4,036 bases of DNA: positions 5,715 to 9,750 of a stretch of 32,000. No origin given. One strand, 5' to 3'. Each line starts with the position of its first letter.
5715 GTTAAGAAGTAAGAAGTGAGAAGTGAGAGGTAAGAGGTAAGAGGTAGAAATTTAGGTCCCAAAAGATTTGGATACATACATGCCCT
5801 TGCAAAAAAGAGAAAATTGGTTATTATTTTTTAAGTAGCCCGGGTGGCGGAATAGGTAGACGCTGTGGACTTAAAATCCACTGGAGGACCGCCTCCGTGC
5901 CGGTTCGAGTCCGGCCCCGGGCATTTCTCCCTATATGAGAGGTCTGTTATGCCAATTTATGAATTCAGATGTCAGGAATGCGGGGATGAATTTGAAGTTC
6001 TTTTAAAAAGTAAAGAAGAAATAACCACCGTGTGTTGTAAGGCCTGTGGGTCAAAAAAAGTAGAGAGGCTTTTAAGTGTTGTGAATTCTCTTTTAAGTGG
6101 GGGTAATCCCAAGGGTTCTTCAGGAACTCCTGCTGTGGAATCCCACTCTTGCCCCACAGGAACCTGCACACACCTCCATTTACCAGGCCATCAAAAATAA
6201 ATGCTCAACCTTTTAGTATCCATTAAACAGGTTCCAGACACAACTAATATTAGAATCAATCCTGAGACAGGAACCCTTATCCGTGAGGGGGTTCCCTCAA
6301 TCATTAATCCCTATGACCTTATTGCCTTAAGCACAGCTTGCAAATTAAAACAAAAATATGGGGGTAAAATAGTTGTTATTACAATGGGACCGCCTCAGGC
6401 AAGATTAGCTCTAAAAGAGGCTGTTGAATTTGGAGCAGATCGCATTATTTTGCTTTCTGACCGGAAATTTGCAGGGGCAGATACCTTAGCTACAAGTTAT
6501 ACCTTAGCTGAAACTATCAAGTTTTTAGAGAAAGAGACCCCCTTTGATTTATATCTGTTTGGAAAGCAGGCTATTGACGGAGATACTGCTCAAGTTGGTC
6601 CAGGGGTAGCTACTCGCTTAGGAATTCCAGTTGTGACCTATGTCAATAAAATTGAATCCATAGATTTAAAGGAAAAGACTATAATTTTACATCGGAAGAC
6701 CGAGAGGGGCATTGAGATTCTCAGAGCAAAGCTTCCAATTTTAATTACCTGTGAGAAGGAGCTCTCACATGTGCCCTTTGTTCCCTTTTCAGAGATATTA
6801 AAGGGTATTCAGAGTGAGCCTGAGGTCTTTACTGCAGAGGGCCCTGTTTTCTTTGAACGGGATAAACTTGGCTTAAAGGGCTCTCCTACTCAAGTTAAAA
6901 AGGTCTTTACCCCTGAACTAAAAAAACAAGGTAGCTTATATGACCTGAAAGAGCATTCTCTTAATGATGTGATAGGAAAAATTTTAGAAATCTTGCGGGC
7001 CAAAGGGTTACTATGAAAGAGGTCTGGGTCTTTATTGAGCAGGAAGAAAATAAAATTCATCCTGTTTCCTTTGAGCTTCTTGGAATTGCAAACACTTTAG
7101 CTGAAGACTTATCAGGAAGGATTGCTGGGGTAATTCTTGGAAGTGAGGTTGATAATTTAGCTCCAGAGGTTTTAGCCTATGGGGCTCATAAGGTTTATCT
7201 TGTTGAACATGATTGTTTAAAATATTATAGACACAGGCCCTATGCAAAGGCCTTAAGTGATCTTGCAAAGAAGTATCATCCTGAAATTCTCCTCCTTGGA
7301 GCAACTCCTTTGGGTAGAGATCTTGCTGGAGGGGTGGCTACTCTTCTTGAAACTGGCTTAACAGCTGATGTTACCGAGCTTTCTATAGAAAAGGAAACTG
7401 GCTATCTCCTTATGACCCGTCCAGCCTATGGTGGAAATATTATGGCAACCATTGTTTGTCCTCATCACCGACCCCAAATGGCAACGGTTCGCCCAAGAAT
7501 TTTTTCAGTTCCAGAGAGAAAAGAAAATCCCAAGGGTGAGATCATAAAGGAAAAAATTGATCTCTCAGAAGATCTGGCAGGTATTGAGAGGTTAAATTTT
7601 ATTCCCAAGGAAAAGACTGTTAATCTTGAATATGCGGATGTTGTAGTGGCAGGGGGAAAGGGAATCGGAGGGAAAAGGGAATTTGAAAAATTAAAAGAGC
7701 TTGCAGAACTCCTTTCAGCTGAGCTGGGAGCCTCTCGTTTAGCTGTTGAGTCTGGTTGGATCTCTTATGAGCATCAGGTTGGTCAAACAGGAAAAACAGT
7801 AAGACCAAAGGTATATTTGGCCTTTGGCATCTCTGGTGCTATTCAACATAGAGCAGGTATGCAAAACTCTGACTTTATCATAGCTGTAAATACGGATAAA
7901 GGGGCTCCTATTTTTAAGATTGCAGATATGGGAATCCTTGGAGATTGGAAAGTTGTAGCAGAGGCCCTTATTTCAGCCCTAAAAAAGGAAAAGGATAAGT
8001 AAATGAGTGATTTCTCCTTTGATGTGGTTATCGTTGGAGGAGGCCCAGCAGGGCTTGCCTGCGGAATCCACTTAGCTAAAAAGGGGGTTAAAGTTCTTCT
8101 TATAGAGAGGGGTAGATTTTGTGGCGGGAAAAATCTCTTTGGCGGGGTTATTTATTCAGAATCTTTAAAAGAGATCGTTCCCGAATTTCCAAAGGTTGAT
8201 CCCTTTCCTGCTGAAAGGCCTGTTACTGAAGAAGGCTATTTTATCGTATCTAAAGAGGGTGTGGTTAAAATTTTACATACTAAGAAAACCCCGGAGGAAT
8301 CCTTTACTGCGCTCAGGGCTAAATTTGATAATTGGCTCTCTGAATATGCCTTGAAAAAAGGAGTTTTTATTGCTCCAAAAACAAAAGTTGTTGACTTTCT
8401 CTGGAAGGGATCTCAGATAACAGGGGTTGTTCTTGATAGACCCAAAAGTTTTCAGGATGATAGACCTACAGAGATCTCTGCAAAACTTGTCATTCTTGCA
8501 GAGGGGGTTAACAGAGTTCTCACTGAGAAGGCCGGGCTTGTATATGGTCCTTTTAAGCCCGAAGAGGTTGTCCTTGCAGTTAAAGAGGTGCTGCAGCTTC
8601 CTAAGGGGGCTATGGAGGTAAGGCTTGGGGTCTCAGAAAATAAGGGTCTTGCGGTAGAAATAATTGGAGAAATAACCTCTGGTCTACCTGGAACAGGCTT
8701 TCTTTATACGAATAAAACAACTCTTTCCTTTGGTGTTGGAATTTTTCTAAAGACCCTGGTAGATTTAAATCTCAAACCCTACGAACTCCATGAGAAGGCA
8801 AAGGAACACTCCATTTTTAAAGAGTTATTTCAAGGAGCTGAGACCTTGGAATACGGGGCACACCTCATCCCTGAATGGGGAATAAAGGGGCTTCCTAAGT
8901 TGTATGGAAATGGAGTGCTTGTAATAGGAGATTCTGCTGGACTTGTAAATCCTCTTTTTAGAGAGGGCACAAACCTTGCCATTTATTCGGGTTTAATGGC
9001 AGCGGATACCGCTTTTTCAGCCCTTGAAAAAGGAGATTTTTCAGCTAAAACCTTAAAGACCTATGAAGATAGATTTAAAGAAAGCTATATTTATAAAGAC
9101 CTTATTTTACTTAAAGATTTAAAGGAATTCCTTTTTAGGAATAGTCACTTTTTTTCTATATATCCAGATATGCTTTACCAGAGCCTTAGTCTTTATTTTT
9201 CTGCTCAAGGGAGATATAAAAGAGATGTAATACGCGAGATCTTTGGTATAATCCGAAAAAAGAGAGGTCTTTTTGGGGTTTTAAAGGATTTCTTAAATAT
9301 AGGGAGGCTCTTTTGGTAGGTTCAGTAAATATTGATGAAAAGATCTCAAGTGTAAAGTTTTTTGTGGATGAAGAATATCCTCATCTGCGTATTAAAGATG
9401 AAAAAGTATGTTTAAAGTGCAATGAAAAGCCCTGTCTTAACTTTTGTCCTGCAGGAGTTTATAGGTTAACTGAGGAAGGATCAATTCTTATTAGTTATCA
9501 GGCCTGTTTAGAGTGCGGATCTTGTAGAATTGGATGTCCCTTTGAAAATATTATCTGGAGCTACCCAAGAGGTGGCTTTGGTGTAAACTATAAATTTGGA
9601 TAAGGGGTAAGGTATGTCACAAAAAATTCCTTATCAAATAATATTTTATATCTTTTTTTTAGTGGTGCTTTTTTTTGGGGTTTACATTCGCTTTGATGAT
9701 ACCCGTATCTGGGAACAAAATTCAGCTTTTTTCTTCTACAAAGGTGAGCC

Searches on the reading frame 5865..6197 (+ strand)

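Call 7: search_protein_families(library=pfam, proteins=[window:5865-6197:+], max_evalue=0.001)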
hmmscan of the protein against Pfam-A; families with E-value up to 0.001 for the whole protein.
window:5865-6197:+ (111 aa): 2 families
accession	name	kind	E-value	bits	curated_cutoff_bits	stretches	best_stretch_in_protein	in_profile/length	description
PF09723.15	Zn_ribbon_8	-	8.6e-16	58.1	34.4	1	29-70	1-41/41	Zinc ribbon domain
PF24441.1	DUF7560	-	0.00064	19.8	27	0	30-64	2-36/44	Family of unknown function (DUF7560)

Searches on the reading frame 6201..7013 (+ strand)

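Call 7: search_protein_families(library=pfam, proteins=[window:6201-7013:+], max_evalue=0.001)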
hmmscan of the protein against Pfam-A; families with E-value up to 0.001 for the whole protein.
window:6201-7013:+ (271 aa): 1 family
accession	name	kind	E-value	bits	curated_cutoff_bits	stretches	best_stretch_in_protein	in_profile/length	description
PF01012.27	ETF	-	2e-38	132.4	26.7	1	24-190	2-161/181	Electron transfer flavoprotein domain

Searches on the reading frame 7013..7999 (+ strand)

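Call 7: search_protein_families(library=pfam, proteins=[window:7013-7999:+], max_evalue=0.001)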
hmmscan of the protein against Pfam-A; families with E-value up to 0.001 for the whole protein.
window:7013-7999:+ (329 aa): 2 families
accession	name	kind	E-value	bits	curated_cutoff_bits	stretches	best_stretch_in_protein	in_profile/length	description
PF01012.27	ETF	-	3.7e-48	164.2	26.7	1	4-181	1-177/181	Electron transfer flavoprotein domain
PF00766.25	ETF_alpha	-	1.1e-34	118.7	27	1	204-284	1-81/81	Electron transfer flavoprotein FAD-binding domain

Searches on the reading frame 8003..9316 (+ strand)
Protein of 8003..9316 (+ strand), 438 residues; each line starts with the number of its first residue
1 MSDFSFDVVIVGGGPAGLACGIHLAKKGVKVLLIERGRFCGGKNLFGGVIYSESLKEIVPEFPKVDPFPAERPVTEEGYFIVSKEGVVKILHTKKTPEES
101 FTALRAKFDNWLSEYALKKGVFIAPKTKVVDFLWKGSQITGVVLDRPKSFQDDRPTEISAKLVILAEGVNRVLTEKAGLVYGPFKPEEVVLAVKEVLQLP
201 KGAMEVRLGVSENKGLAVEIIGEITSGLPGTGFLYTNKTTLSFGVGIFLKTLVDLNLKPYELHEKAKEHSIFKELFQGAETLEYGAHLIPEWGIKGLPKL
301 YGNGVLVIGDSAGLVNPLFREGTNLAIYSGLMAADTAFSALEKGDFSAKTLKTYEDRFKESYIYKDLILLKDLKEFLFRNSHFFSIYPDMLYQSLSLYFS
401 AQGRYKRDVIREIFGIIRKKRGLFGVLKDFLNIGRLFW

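Call 7: search_protein_families(library=pfam, proteins=[window:8003-9316:+], max_evalue=0.001)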
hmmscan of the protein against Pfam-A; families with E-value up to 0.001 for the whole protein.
window:8003-9316:+ (438 aa): 14 families
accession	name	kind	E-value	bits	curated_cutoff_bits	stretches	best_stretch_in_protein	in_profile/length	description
PF01494.25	FAD_binding_3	-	1.6e-14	54.3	22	1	6-180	2-170/349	FAD binding domain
PF01266.30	DAO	-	1.3e-12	48.3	27.9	1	7-47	1-43/353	FAD dependent oxidoreductase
PF12831.13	FAD_oxidored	-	1.8e-12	47.7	27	1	7-147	1-129/416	FAD dependent oxidoreductase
PF07992.20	Pyr_redox_2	-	1.2e-11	45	26.1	1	6-96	1-84/291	Pyridine nucleotide-disulphide oxidoreductase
PF00890.30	FAD_binding_2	-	8.2e-11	42.2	20.4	1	7-42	1-36/414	FAD binding domain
PF01946.23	Thi4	-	2.8e-09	37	26.2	1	6-53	18-66/235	Thi4 family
PF13450.12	NAD_binding_8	-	1.3e-08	35.4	21.9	1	10-43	1-34/68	NAD(P)-binding Rossmann-like domain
PF03486.20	HI0933_like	-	5.6e-07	29.7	50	1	7-48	2-43/244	HI0933-like protein Rossmann domain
PF13738.12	Pyr_redox_3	-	2.3e-06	27.5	30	1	9-38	1-31/305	Pyridine nucleotide-disulphide oxidoreductase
PF01134.28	GIDA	-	6.7e-05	22.6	22.1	1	7-34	1-28/391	Glucose inhibited division protein A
PF04820.20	Trp_halogenase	-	6.9e-05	22.3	21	0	7-36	1-34/458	Tryptophan halogenase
PF00070.33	Pyr_redox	-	8.3e-05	23.5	22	0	8-37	2-31/82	Pyridine nucleotide-disulphide oxidoreductase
PF05834.18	Lycopene_cycl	-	0.00021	21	23.4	1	7-37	1-33/380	Lycopene cyclase protein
PF21162.3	ETFQO_UQ-bd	-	0.00031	21.7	27.7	1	226-288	31-95/96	ETF-QO, ubiquinone-binding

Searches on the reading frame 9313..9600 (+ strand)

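Call 7: search_protein_families(library=pfam, proteins=[window:9313-9600:+], max_evalue=0.001)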
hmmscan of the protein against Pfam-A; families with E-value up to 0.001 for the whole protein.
window:9313-9600:+ (96 aa): 9 families
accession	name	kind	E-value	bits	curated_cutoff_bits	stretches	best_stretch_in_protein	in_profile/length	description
PF05187.19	Fer4_ETF_QO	-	3.1e-13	50.2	24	1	17-94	18-104/104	Electron transfer flavoprotein-ubiquinone oxidoreductase, 4Fe-4S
PF13237.11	Fer4_10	-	1.2e-06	28.7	25.5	1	27-76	3-53/53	4Fe-4S dicluster domain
PF13187.11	Fer4_9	-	2e-06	28.2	27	1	33-77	2-49/52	4Fe-4S dicluster domain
PF13247.11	Fer4_11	-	2.2e-06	28.2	26.2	1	31-82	8-61/100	4Fe-4S dicluster domain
PF12797.12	Fer4_2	-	2.9e-05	24.2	24.5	0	58-77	3-22/22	4Fe-4S binding domain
PF12838.12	Fer4_7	-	5.5e-05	24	27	1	33-78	2-51/52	4Fe-4S dicluster domain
PF12837.12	Fer4_6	-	6e-05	23.3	25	0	59-78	3-22/24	4Fe-4S binding domain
PF25160.1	LdpA_Fe-S-bd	-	0.00048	20.3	27.6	1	38-80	6-43/49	LdpA Fe-S cluster-binding domain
PF12800.12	Fer4_4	-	0.00077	20.1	24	0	63-77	2-16/17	4Fe-4S binding domain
